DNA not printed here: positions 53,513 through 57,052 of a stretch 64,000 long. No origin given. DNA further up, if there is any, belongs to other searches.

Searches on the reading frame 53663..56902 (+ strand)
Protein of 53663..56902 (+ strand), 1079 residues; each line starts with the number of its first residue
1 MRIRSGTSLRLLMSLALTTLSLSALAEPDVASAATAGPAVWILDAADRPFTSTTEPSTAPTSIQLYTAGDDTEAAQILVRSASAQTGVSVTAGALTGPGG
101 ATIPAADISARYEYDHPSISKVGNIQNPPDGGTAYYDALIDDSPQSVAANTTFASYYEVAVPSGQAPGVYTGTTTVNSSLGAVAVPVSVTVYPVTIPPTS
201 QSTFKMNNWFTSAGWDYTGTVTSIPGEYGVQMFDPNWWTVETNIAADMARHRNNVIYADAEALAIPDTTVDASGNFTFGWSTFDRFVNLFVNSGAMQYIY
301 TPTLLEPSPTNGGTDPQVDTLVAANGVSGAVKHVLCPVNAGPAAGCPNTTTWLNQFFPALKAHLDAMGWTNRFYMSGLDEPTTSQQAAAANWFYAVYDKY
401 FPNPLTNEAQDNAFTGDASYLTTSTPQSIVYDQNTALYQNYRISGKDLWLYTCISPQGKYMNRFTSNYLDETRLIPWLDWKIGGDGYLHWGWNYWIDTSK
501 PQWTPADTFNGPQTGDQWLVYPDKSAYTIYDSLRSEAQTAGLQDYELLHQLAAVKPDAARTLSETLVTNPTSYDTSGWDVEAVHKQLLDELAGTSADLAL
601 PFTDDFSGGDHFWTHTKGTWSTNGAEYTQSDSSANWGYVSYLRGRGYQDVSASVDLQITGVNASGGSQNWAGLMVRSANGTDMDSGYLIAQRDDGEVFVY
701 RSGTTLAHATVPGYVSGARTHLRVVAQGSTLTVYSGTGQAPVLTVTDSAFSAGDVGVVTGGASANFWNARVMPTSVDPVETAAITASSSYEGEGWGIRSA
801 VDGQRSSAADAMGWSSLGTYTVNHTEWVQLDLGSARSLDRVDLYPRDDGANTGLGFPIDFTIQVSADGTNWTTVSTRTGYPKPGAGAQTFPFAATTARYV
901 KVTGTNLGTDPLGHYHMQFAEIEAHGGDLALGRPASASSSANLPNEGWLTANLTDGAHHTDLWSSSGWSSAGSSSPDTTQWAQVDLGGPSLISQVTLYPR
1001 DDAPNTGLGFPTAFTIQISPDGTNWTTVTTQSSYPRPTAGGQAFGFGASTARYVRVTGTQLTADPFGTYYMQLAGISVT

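Call 60: search_protein_families(library=pfam, proteins=[window:53663-56902:+], max_evalue=0.001)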
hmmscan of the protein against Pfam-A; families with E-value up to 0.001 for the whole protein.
window:53663-56902:+ (1079 aa): 5 families
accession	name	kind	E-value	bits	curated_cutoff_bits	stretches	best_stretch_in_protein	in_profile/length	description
PF00754.31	F5_F8_type_C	-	7.2e-41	139.7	28.2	2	784-906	2-114/127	F5/8 type C domain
PF22633.2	F5_F8_type_C_2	-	4.1e-38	130.3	27.8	2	800-902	2-91/91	NedA-like, galactose-binding domain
PF13320.12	GH123_cat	-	7.7e-31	108.1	23.1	1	227-550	10-323/324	Glycoside hydrolase 123, catalytic domain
PF22680.2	Glyco_hydro_123_N_2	-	8.4e-07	29.4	27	1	74-177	34-141/142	Glycoside hydrolase 123 N-terminal domain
PF19912.4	DUF6385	-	0.00096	19.6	26.8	0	1012-1031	20-39/82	Domain of unknown function (DUF6385)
